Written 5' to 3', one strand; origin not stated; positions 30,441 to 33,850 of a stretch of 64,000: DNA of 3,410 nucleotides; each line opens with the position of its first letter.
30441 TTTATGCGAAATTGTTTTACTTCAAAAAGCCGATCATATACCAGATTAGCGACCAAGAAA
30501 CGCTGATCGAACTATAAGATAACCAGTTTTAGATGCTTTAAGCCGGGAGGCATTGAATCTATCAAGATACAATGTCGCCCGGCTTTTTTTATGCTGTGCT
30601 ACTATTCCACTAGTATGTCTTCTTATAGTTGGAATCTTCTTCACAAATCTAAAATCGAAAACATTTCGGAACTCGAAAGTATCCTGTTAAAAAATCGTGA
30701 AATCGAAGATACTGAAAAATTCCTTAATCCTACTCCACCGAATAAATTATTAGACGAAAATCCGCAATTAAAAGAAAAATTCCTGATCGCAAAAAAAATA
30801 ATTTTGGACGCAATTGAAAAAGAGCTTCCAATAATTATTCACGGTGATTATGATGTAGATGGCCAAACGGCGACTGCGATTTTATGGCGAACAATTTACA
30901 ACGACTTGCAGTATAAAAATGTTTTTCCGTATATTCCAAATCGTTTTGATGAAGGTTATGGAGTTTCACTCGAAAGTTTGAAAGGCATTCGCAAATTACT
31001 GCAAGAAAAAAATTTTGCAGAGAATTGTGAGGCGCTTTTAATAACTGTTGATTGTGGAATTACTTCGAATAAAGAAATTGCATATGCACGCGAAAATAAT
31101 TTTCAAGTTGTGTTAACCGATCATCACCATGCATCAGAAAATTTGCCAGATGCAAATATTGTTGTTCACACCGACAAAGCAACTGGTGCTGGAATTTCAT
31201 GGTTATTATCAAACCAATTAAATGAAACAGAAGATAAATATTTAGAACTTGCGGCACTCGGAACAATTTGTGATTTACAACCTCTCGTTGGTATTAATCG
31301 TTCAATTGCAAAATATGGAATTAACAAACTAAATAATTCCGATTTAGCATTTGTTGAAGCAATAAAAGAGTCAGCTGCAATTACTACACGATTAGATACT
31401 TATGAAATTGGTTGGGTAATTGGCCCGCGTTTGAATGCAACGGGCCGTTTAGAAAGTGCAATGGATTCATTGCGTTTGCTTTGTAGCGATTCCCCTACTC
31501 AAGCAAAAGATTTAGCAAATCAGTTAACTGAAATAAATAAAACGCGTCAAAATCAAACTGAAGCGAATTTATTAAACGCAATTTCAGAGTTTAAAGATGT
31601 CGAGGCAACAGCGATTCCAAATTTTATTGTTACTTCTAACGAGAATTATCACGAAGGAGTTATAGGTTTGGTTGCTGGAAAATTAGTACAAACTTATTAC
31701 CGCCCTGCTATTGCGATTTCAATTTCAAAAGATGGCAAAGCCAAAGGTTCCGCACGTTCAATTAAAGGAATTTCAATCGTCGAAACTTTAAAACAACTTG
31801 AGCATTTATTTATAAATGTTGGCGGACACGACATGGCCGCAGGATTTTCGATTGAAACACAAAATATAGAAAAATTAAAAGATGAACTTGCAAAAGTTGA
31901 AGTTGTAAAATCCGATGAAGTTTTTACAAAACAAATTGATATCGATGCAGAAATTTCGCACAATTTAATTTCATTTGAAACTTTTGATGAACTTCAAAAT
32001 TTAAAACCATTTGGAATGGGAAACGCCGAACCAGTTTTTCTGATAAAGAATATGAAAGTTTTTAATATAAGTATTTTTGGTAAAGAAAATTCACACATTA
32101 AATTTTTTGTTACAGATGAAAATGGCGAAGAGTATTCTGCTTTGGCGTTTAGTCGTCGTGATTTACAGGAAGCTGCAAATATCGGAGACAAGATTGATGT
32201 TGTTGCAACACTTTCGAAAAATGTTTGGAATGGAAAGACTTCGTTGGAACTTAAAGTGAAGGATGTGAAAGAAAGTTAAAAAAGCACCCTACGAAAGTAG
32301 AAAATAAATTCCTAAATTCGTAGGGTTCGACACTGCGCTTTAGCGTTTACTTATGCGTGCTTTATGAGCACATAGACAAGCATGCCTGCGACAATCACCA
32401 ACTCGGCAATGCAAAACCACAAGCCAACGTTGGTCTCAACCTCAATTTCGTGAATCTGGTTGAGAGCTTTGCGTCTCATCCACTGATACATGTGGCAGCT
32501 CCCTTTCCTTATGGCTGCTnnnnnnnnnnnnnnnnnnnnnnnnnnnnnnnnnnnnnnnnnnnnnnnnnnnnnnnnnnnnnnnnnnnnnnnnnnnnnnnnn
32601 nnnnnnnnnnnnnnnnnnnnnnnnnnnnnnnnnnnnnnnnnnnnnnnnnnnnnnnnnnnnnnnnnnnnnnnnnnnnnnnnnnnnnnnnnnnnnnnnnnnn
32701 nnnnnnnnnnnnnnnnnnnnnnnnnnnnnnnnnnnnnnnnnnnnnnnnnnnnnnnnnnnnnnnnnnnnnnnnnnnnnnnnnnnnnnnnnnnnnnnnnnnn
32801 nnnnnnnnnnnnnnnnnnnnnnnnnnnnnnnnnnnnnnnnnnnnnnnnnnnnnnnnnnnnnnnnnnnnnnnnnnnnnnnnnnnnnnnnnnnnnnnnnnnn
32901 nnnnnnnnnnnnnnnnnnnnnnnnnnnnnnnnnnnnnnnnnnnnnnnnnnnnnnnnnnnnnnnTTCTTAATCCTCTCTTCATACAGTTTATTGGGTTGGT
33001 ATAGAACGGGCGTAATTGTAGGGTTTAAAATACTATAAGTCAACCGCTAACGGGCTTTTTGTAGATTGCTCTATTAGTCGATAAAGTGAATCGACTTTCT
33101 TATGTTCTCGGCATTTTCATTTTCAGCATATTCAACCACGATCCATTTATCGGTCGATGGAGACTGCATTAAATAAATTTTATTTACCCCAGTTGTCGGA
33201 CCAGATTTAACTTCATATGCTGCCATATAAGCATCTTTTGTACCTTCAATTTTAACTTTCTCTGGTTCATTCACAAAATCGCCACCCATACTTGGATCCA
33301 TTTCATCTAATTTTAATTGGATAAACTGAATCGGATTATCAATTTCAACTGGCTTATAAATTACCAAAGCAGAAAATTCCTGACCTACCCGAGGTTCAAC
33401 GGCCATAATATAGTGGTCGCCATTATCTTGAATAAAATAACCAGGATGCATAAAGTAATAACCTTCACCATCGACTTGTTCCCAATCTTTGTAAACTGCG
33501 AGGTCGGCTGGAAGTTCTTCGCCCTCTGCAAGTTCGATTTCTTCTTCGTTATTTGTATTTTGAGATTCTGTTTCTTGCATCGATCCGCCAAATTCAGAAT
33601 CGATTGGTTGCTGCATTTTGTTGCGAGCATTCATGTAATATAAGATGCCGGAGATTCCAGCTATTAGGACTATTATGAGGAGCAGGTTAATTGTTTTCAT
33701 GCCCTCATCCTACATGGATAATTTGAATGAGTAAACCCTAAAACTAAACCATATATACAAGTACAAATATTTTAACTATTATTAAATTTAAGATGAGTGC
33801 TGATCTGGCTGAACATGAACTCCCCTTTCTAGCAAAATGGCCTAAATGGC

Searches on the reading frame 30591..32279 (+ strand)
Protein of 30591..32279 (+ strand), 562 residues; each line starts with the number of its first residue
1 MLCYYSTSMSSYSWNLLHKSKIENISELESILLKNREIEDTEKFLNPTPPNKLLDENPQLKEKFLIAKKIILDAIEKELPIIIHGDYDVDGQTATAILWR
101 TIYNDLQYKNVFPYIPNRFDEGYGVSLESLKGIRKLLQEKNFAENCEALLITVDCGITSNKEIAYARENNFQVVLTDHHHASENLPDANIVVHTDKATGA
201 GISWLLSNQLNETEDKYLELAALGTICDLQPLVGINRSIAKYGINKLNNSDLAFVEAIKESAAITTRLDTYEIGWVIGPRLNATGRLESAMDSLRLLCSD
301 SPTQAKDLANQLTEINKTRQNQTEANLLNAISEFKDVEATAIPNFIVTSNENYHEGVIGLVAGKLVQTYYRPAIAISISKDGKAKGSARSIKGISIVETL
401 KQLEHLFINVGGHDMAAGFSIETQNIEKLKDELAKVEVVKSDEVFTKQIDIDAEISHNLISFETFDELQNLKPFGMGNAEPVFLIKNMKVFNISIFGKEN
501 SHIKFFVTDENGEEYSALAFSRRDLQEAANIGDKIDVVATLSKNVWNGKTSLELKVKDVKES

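Call 10: search_protein_families(library=pfam, proteins=[window:30591-32279:+])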
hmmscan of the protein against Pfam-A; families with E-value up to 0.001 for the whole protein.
window:30591-32279:+ (562 aa): 3 families
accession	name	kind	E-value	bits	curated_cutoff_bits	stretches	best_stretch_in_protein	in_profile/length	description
PF17768.7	RecJ_OB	-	2.9e-30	104.9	27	1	451-558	1-107/107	RecJ OB domain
PF01368.27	DHH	-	4.4e-20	72.6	28.1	1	81-225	2-125/125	DHH family, N-terminal domain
PF02272.25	DHHA1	-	5.6e-17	62.5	25.9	1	344-434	3-97/102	DHHA1 domain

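Call 22: search_protein_families(library=ncbifam, proteins=[window:30591-32279:+], max_evalue=0.00001)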
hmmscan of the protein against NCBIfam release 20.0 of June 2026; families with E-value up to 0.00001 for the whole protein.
window:30591-32279:+ (562 aa): 4 families
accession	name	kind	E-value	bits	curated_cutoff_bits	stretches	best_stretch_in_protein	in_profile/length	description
TIGR00644.1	recJ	equivalog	6.1e-130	434.1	396.9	1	26-558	2-545/546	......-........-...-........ exonuclease RecJ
NF008290.0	PRK11070.1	equivalog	1.4e-66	225.2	900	1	67-559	60-574/577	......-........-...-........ exonuclease RecJ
NF053576.1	RecJ_archaeal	equivalog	1.9e-18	66.6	360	2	75-246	8-171/452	RecJ family nuclease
NF040701.1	RecJ_Meth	equivalog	8e-10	38.1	550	0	82-246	11-169/449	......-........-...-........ exonuclease RecJ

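Call 34: find_homologous_proteins(query=window:30591-32279:+, max_evalue=1e-80)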
Query window:30591-32279:+ (562 aa): 1211 proteins with E <= 1e-80 among 8000 candidates; the best 120 are listed.
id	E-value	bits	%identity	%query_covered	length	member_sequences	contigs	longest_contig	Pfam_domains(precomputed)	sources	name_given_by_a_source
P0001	0.0e+0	1220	100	99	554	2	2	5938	PF01368.28,PF17768.8,PF02272.25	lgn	-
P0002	0.0e+0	1072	87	98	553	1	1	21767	PF01368.28,PF17768.8,PF02272.25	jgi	jgi:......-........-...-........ exonuclease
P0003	3.0e-286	968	79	98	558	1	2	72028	PF01368.28,PF17768.8,PF02272.25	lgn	-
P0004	4.7e-253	859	70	99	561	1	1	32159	PF01368.28,PF17768.8,PF02272.25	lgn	-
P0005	1.6e-191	656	55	98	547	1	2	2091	PF01368.28,PF17768.8,PF02272.25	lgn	-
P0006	1.4e-179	616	53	98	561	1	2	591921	PF01368.28,PF17768.8,PF02272.25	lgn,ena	-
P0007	4.2e-178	611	53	98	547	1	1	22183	PF01368.28,PF17768.8,PF02272.25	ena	-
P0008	1.1e-177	610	49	98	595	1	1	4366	PF01368.28,PF17768.8,PF02272.25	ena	-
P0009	6.2e-175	601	52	99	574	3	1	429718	PF01368.28,PF17768.8,PF02272.25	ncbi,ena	-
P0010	3.0e-174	599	50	99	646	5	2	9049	PF01368.28,PF17768.8,PF02272.25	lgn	-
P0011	8.8e-174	597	51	98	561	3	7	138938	PF01368.28,PF17768.8,PF02272.25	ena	-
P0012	5.5e-173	594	52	99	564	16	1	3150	PF01368.28,PF17768.8,PF02272.25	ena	-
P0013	6.0e-173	594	49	99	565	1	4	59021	PF01368.28,PF17768.8,PF02272.25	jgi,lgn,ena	-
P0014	1.1e-172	594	52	99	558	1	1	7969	PF01368.28,PF17768.8,PF02272.25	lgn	-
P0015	2.0e-171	589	51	99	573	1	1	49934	PF01368.28,PF17768.8,PF02272.25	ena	-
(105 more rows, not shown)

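Call 35: find_encoding_contigs(protein=P0002, flank=10000, max_places=3)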
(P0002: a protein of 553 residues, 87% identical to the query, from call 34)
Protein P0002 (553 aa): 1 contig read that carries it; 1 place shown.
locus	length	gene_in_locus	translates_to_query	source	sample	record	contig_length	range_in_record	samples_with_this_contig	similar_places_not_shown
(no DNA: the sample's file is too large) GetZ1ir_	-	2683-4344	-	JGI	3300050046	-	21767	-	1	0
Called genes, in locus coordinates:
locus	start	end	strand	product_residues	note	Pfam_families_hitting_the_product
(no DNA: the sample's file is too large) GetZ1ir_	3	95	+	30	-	?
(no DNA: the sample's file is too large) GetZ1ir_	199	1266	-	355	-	-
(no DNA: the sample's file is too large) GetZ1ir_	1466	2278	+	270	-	-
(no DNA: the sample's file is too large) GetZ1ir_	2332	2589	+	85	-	-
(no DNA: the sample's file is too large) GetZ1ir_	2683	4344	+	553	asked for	PF01368:DHH, PF02272:DHHA1, PF17768:RecJ_OB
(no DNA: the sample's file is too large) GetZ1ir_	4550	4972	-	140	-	-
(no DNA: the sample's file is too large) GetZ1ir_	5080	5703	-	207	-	-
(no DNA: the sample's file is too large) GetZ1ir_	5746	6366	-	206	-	-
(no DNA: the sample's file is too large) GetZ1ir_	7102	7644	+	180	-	-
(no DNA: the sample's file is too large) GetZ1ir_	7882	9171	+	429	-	PF01336:tRNA_anti-codon, PF00152:tRNA-synt_2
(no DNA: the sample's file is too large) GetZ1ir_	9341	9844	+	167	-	-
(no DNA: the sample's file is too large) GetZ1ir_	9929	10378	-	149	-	PF13473:Cupredoxin_1, PF00127:Copper-bind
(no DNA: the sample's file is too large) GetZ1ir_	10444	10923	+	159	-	PF04073:tRNA_edit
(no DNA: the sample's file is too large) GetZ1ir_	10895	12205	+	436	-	PF00768:Peptidase_S11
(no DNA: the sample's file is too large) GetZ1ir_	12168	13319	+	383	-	PF01757:Acyl_transf_3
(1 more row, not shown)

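Call 36: find_encoding_contigs(protein=P0003, flank=10000, max_places=3)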
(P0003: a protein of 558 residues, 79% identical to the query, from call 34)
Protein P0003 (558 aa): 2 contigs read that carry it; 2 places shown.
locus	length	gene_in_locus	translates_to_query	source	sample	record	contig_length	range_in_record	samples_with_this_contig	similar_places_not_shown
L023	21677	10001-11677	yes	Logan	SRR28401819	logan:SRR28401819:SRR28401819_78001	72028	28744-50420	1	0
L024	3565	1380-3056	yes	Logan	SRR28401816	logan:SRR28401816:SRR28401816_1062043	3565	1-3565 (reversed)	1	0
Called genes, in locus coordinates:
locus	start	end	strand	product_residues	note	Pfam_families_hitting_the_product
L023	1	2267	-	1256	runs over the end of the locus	-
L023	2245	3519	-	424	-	PF00534:Glycos_transf_1, PF13692:Glyco_trans_1_4 (weak)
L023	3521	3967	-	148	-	-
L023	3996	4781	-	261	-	PF00535:Glycos_transf_2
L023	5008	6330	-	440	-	PF08239:SH3_3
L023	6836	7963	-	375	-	-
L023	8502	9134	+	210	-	-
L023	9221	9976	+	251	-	-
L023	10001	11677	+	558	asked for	PF01368:DHH, PF02272:DHHA1, PF17768:RecJ_OB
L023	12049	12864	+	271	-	PF13387:Lnb_N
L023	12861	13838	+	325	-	-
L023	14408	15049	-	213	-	-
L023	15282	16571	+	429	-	PF01336:tRNA_anti-codon, PF00152:tRNA-synt_2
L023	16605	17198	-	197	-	PF03848:TehB, PF13847:Methyltransf_31 (faint), PF08241:Methyltransf_11, PF08242:Methyltransf_12, PF13649:Methyltransf_25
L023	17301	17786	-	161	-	PF27765:UCP032817-like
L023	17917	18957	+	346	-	PF01370:Epimerase, PF02719:Polysacc_synt_2 (faint), PF04321:RmlD_sub_bind, PF16363:GDP_Man_Dehyd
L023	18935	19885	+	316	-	PF04321:RmlD_sub_bind, PF01370:Epimerase, PF16363:GDP_Man_Dehyd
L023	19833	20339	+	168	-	PF04073:tRNA_edit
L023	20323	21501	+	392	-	PF00768:Peptidase_S11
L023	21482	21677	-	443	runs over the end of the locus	PF00929:RNase_T, PF01541:GIY-YIG, PF27096:UvrC_M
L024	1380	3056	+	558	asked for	PF01368:DHH, PF02272:DHHA1, PF17768:RecJ_OB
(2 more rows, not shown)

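Call 37: find_encoding_contigs(protein=P0004, flank=10000, max_places=3)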
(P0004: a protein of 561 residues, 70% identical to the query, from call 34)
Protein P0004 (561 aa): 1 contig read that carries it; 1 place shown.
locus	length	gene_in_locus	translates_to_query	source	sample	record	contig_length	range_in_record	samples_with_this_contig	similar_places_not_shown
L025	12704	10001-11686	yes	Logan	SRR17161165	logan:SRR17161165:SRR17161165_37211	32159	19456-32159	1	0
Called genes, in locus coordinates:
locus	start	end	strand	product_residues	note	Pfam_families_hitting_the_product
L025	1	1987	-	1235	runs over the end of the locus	-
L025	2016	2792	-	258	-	PF00535:Glycos_transf_2, PF10111:Glyco_tranf_2_2 (weak), PF13641:Glyco_tranf_2_3 (weak)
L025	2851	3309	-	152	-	-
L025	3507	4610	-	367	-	-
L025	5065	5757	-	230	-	-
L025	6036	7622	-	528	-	-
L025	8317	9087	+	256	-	-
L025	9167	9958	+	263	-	-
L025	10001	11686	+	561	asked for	PF01368:DHH, PF02272:DHHA1, PF17768:RecJ_OB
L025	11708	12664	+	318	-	-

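Call 39: find_encoding_contigs(protein=P0006, flank=10000, max_places=2)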
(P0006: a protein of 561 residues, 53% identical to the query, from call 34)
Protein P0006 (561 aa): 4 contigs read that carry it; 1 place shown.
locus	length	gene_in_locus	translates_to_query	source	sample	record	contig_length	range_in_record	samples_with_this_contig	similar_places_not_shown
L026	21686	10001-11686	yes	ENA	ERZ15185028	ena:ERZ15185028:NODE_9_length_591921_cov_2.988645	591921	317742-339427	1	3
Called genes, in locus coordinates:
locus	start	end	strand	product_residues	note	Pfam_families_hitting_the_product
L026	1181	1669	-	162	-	PF01936:NYN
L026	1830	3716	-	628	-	-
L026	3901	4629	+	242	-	-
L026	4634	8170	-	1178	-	PF01841:Transglut_core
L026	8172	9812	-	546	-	-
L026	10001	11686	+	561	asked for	PF01368:DHH, PF02272:DHHA1, PF17768:RecJ_OB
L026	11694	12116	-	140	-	PF01850:PIN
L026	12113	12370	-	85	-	-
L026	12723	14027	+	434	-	PF01336:tRNA_anti-codon, PF00152:tRNA-synt_2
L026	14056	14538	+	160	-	PF04073:tRNA_edit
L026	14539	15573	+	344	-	PF13354:Beta-lactamase2 (weak), PF00768:Peptidase_S11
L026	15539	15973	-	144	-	PF03652:RuvX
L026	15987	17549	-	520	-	-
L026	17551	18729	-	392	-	PF11104:PilM_2 (weak), PF14450:FtsA (weak)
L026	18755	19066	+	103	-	-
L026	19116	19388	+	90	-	-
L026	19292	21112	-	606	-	PF01411:tRNA-synt_2c, PF07973:tRNA_SAD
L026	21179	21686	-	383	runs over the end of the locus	PF06925:MGDG_synth, PF04101:Glyco_tran_28_C, PF13692:Glyco_trans_1_4 (weak), PF00534:Glycos_transf_1 (weak)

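Call 40: find_encoding_contigs(protein=P0009, flank=10000, max_places=2)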
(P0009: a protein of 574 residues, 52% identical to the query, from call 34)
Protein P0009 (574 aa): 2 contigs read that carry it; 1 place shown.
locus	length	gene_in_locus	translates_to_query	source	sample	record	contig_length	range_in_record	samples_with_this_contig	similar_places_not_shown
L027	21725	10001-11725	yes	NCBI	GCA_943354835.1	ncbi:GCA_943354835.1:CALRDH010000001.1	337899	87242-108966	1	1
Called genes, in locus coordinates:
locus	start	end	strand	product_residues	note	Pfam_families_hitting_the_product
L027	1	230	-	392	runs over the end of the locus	PF01637:ATPase_2 (faint), PF13401:AAA_22 (weak), PF13173:AAA_14, PF13635:DUF4143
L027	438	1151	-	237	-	PF08843:AbiEii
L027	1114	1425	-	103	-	-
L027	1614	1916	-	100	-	-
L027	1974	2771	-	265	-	PF10518:TAT_signal (weak)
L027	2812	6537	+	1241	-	PF01841:Transglut_core (weak)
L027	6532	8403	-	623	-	PF04932:Wzy_C, PF21033:RMD1-3 (faint), PF07719:TPR_2 (faint)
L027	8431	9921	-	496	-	-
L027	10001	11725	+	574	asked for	PF01368:DHH, PF02272:DHHA1, PF17768:RecJ_OB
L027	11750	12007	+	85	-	-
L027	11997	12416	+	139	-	PF01850:PIN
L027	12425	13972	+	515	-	PF04073:tRNA_edit, PF00768:Peptidase_S11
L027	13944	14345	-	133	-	PF03652:RuvX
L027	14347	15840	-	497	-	-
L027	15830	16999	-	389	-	PF11104:PilM_2 (weak)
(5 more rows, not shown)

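Call 41: find_encoding_contigs(protein=P0011, flank=10000, max_places=4)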
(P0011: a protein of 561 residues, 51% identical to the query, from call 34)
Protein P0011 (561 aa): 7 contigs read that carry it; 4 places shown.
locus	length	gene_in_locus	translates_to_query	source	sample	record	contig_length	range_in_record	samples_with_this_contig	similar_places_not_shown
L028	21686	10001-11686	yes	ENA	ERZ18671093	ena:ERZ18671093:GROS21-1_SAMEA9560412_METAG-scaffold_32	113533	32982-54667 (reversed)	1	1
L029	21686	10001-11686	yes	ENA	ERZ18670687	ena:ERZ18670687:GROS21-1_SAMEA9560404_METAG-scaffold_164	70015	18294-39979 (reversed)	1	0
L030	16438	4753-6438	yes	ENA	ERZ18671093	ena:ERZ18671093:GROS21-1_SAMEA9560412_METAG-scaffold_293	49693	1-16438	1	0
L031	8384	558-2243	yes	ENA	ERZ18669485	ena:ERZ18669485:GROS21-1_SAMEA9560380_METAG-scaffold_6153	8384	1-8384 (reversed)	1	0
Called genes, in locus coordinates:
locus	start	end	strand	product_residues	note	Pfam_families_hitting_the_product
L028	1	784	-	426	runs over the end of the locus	PF00534:Glycos_transf_1, PF13692:Glyco_trans_1_4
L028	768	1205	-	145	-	-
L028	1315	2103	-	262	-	PF00535:Glycos_transf_2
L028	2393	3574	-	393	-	-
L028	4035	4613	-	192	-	-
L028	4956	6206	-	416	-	-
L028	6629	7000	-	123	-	-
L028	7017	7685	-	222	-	PF00072:Response_reg, PF00486:Trans_reg_C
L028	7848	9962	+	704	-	-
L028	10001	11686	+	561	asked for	PF01368:DHH, PF02272:DHHA1, PF17768:RecJ_OB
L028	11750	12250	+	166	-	PF06114:Peptidase_M78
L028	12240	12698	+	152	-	-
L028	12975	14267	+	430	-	PF01336:tRNA_anti-codon, PF00152:tRNA-synt_2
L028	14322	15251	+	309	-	PF04073:tRNA_edit, PF03652:RuvX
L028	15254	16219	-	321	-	PF00768:Peptidase_S11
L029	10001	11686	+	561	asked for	PF01368:DHH, PF02272:DHHA1, PF17768:RecJ_OB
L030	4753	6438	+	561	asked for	PF01368:DHH, PF02272:DHHA1, PF17768:RecJ_OB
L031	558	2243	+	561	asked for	PF01368:DHH, PF02272:DHHA1, PF17768:RecJ_OB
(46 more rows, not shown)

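Call 89: search_protein_families(library=pfam, proteins=[L023:8502-9134:+, L025:8317-9087:+, L023:9221-9976:+, L025:9167-9958:+, L026:3901-4629:+, L026:1830-3716:-, L023:6836-7963:-, L025:6036-7622:-], max_evalue=0.1)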
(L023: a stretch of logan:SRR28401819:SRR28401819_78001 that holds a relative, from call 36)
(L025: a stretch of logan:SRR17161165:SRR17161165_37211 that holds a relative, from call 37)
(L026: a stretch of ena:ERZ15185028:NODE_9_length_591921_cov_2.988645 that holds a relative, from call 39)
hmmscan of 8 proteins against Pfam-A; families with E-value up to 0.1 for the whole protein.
L023:8502-9134:+ (210 aa): 0 families

L025:8317-9087:+ (256 aa): 0 families

L023:9221-9976:+ (251 aa): 0 families

L025:9167-9958:+ (263 aa): 0 families

L026:3901-4629:+ (242 aa): 1 family
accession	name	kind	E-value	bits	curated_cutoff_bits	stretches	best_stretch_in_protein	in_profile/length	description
PF10518.14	TAT_signal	-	9e-05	22.7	22.7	1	11-28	1-18/21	TAT (twin-arginine translocation) pathway signal sequence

L026:1830-3716:- (628 aa): 3 families
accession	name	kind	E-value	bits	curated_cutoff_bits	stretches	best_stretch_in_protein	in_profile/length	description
PF08239.17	SH3_3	-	2.3e-05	24.9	27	1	290-347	2-53/54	Bacterial SH3 domain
PF06347.19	SH3_4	-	0.022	15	24.1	1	289-344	3-51/56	Bacterial SH3 domain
PF13457.12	GW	-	0.089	13.9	21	0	311-343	41-71/76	GW (Gly-Tryp) dipeptide domain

L023:6836-7963:- (375 aa): 0 families

L025:6036-7622:- (528 aa): 0 families

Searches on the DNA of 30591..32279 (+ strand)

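Call 88: search_rna_families(source=L025, start=7560, end=8330, threshold=evalue, max_evalue=5)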
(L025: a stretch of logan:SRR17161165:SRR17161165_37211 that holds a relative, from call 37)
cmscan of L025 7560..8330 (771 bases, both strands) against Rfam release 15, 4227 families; matches with E-value up to 5: 5.
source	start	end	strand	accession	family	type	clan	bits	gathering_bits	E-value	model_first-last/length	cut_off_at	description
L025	7930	7958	+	RF03638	mir-1537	Gene; miRNA;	-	21.9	63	0.1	18-46/61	no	mir-1537 microRNA precursor family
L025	7666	7747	-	RF04106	mir-1303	Gene; miRNA;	-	18.3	107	1.5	1-85/85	no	mir-1303 microRNA precursor family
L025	7663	7753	-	RF03598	MIR6024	Gene; miRNA;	-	15.9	72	3.9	1-99/99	no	MIR6024 microRNA precursor family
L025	8130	8214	-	RF00558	L20_leader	Cis-reg; leader;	-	15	58.7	4.9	1-127/127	no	Ribosomal protein L20 leader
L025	7781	7865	+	RF01185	snR75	Gene; snRNA; snoRNA; CD-box;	CL00045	13.6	40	3.7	1-88/88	no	Small nucleolar RNA snR75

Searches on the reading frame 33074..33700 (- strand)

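Call 22: search_protein_families(library=ncbifam, proteins=[window:33074-33700:-], max_evalue=0.00001)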
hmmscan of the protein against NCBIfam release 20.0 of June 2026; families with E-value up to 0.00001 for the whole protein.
window:33074-33700:- (208 aa): 0 families

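Call 72: search_protein_families(library=pfam, proteins=[window:33074-33700:-], max_evalue=0.1)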
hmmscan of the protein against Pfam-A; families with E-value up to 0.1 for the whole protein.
window:33074-33700:- (208 aa): 2 families
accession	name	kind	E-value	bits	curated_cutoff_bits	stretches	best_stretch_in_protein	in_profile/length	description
PF14168.11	YjzC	-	0.027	15.2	25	0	45-68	25-48/55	YjzC-like protein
PF25079.1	COB_C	-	0.083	13.3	27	0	11-66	140-194/209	COBRA family C-terminal domain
